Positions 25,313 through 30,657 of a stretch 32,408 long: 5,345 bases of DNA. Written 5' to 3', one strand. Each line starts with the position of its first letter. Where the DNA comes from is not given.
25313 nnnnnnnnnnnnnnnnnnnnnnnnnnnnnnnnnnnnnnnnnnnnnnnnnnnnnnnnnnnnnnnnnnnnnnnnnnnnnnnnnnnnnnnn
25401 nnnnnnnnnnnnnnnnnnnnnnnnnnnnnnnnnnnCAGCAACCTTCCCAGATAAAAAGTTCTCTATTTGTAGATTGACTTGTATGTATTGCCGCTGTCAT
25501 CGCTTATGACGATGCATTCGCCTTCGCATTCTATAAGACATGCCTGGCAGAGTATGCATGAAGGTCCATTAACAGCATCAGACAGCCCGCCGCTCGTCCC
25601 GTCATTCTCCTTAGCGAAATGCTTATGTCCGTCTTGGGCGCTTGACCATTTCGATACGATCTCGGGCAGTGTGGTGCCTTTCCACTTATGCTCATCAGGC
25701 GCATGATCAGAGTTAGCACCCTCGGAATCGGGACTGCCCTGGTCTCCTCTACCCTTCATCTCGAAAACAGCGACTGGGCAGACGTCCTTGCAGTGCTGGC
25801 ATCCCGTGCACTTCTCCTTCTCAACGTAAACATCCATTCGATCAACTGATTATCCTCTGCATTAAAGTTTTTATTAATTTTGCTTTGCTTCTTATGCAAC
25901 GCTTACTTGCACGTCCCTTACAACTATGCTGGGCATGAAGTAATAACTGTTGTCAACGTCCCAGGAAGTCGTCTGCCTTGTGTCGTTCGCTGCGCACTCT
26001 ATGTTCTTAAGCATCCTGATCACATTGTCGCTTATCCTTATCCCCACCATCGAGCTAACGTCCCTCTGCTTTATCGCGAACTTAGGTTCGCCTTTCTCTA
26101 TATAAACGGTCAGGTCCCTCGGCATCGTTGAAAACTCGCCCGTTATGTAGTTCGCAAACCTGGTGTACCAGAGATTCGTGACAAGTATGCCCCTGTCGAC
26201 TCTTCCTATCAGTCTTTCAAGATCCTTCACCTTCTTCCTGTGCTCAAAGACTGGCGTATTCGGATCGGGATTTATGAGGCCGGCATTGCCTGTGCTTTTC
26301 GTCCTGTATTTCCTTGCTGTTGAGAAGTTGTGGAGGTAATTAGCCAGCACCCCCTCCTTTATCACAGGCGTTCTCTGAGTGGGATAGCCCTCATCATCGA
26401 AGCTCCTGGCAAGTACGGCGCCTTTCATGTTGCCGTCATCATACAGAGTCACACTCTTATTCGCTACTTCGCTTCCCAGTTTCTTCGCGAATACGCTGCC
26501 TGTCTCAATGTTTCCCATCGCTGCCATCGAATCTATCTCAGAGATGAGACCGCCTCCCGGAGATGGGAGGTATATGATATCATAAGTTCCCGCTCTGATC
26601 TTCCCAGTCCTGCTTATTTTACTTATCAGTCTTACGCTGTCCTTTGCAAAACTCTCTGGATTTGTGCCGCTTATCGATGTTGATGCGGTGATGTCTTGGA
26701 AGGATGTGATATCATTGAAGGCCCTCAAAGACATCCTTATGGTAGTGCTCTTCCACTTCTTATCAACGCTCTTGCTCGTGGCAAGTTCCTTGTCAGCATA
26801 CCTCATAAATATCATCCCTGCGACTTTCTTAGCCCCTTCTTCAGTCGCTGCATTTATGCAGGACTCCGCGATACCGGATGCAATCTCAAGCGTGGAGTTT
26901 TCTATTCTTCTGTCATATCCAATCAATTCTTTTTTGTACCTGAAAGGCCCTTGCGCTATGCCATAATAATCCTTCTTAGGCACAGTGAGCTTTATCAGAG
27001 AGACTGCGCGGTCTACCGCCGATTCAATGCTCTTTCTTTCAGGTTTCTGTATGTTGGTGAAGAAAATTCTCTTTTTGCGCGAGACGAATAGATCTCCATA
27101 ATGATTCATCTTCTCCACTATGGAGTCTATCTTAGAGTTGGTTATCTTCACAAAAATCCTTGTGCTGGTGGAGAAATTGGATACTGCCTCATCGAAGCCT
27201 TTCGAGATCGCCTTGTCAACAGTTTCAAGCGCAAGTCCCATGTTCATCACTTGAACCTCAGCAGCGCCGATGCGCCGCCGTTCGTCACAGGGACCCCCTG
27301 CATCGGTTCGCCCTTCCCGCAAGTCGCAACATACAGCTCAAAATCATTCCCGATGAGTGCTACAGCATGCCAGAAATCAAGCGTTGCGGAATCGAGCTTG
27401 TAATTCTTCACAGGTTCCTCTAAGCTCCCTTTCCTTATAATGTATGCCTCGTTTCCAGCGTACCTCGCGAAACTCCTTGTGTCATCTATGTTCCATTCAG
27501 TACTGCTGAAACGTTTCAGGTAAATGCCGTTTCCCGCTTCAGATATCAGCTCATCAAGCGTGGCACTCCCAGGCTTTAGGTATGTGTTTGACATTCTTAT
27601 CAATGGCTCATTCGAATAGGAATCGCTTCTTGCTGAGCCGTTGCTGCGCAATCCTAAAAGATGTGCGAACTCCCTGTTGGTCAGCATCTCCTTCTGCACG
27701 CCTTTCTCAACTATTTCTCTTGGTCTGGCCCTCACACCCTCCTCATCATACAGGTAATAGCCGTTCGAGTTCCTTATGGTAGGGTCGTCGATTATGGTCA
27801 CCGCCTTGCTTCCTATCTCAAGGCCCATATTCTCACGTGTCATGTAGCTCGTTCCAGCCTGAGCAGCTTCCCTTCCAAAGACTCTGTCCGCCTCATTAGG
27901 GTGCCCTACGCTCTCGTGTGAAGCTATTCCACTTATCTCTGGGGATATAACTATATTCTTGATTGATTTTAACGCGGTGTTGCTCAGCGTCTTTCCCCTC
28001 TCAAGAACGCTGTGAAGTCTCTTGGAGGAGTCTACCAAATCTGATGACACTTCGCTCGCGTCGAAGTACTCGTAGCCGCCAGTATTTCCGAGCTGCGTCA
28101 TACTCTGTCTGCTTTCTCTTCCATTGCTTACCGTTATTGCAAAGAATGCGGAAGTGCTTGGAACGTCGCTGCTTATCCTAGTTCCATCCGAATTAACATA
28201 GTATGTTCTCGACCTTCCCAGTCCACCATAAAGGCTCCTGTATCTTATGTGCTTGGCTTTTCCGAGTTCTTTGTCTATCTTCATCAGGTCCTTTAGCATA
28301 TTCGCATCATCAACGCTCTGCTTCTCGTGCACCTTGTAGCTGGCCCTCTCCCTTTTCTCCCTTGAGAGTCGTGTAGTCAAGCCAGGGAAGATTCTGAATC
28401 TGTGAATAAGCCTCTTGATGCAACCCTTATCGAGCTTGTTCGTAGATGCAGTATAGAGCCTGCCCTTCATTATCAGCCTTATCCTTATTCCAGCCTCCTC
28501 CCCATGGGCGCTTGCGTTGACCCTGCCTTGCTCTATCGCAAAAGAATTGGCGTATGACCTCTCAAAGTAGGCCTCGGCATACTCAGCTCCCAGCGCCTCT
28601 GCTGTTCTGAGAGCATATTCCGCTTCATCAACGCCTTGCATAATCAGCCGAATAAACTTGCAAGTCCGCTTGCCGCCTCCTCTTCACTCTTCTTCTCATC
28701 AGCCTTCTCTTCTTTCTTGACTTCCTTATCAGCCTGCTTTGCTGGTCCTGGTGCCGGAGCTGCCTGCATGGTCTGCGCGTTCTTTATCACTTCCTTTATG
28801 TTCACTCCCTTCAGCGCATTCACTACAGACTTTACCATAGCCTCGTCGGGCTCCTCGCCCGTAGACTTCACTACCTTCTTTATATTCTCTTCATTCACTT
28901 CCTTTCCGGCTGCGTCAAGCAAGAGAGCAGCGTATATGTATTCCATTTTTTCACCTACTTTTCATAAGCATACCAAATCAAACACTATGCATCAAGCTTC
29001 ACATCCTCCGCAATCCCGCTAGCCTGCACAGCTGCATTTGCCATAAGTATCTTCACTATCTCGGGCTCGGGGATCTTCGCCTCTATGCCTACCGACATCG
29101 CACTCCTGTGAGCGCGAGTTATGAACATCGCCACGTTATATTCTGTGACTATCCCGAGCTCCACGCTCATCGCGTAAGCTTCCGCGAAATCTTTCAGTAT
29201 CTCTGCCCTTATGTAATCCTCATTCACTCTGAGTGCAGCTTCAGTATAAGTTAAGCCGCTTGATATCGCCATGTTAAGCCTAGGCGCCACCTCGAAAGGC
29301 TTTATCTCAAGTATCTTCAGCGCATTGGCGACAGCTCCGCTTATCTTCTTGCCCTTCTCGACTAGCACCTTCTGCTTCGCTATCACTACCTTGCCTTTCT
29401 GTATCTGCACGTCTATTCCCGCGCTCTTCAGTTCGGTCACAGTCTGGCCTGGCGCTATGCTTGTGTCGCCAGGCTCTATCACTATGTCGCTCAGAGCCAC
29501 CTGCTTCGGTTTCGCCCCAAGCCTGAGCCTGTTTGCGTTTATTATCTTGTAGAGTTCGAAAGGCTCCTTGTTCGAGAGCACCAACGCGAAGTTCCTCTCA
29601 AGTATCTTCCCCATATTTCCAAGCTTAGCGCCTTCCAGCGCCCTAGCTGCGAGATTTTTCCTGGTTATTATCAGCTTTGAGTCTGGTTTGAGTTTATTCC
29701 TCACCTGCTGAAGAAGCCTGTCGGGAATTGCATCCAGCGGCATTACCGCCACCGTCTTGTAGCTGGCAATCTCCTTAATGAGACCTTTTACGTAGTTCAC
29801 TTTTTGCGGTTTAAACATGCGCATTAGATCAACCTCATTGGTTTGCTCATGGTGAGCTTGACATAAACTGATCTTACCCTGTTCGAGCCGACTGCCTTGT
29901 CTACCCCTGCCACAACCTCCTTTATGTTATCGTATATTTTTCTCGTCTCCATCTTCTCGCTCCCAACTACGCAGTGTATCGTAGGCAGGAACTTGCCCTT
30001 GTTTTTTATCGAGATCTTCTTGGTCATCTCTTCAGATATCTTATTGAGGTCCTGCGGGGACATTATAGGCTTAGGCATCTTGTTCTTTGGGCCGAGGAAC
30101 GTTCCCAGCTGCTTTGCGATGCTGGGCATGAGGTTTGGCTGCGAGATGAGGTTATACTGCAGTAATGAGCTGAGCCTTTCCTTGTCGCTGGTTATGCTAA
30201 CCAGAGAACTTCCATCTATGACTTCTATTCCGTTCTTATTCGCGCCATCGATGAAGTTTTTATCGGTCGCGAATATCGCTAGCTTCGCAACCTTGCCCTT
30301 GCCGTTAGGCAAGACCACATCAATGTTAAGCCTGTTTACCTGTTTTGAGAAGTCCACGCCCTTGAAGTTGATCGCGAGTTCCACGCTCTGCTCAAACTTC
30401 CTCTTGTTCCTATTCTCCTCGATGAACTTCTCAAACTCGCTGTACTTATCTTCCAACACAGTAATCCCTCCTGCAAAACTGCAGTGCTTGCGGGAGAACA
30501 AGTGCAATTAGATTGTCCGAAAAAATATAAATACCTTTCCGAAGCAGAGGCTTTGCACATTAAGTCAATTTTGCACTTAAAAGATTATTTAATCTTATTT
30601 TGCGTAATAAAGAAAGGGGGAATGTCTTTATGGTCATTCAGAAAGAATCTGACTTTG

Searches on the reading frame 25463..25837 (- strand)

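Call 81: search_protein_families(library=pfam, proteins=[window:25463-25837:-], max_evalue=0.001)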
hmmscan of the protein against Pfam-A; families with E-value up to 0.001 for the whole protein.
window:25463-25837:- (124 aa): 8 families
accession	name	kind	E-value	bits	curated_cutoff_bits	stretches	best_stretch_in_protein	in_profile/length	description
PF12838.12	Fer4_7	-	1.2e-07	32.5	27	1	9-30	1-22/52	4Fe-4S dicluster domain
PF14697.11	Fer4_21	-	4.2e-07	30.4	35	1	5-24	36-56/59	4Fe-4S dicluster domain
PF12797.12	Fer4_2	-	2.9e-06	27.3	24.5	1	3-22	3-22/22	4Fe-4S binding domain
PF13237.11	Fer4_10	-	6.7e-06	26.4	25.5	1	3-104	2-52/53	4Fe-4S dicluster domain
PF13187.11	Fer4_9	-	3.1e-05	24.4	27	1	9-109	1-52/52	4Fe-4S dicluster domain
PF13484.11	Fer4_16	-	5e-05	24.4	30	1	9-43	1-36/66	4Fe-4S double cluster binding domain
PF00037.32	Fer4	-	5.3e-05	23.3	21.1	1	3-24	1-22/24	4Fe-4S binding domain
PF13459.11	Fer4_15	-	0.00015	22.9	22.4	1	3-33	1-30/66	4Fe-4S single cluster domain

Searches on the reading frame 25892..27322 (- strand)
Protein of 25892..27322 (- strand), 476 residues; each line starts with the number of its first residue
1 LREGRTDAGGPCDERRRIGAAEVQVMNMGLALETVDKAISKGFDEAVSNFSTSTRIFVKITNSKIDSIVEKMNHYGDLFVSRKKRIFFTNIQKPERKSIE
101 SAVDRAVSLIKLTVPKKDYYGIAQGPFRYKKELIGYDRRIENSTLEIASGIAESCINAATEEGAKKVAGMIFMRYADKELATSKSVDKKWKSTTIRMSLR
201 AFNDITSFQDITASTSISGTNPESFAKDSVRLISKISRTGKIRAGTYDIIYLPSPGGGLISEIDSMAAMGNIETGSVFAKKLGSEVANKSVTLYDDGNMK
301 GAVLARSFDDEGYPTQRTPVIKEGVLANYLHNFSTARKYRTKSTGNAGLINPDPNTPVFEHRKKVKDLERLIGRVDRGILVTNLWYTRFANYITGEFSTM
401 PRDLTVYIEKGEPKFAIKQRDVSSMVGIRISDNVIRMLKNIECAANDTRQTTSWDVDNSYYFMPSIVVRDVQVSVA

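Call 81: search_protein_families(library=pfam, proteins=[window:25892-27322:-], max_evalue=0.001)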
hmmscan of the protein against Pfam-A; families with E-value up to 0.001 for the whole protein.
window:25892-27322:- (476 aa): 1 family
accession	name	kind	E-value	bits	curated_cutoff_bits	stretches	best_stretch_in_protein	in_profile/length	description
PF19289.4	PmbA_TldD_3rd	-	3.7e-49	167.3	22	1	245-474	2-219/220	PmbA/TldA metallopeptidase C-terminal domain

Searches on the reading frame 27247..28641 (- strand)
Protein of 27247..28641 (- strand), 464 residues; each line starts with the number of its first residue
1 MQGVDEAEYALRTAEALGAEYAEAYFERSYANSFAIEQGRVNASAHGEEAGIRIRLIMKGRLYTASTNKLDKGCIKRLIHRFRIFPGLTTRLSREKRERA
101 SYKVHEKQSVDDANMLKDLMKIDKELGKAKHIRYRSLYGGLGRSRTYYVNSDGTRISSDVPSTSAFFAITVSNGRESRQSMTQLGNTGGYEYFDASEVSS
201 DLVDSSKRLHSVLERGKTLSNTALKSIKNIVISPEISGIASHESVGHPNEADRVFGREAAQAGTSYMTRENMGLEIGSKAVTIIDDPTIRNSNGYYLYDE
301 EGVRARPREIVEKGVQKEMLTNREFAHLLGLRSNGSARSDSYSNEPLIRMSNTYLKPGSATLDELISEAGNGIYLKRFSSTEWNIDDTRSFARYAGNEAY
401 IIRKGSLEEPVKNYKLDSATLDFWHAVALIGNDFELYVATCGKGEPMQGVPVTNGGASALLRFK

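Call 81: search_protein_families(library=pfam, proteins=[window:27247-28641:-], max_evalue=0.001)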
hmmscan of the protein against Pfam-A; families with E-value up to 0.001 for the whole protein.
window:27247-28641:- (464 aa): 3 families
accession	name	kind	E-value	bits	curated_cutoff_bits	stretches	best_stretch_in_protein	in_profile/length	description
PF19289.4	PmbA_TldD_3rd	-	7.1e-45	153.3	22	1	229-439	5-205/220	PmbA/TldA metallopeptidase C-terminal domain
PF01523.21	PmbA_TldD_1st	-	3.5e-08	33.9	20.9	1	22-79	1-58/65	PmbA/TldA metallopeptidase domain 1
PF19290.4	PmbA_TldD_2nd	-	1.1e-06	29.5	20.9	1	109-199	5-98/109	PmbA/TldA metallopeptidase central domain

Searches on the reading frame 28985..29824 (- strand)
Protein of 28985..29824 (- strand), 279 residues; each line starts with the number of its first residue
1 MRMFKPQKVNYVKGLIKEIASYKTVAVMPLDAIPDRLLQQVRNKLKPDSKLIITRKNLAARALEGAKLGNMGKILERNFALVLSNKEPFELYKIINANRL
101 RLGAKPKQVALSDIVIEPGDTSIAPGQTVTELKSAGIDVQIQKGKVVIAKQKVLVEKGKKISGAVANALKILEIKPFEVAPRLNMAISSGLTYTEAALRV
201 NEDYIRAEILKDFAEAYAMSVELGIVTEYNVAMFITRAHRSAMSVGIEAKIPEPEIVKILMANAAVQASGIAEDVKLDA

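Call 81: search_protein_families(library=pfam, proteins=[window:28985-29824:-], max_evalue=0.001)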
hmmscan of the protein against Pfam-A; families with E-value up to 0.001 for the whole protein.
window:28985-29824:- (279 aa): 2 families
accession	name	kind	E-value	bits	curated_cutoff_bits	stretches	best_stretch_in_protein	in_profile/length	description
PF17777.6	RL10P_insert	-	4.5e-16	59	29.1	1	104-174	1-71/71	Insertion domain in 60S ribosomal protein L10P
PF00466.25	Ribosomal_L10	-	2.8e-15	56.6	22.8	1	4-98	2-98/100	Ribosomal protein L10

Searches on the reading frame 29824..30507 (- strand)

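Call 81: search_protein_families(library=pfam, proteins=[window:29824-30507:-], max_evalue=0.001)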
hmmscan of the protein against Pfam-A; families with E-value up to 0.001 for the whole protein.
window:29824-30507:- (227 aa): 1 family
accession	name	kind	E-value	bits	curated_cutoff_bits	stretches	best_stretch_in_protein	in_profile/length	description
PF00687.26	Ribosomal_L1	-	3.9e-32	111.9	32.2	1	34-221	5-197/198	Ribosomal protein L1p/L10e family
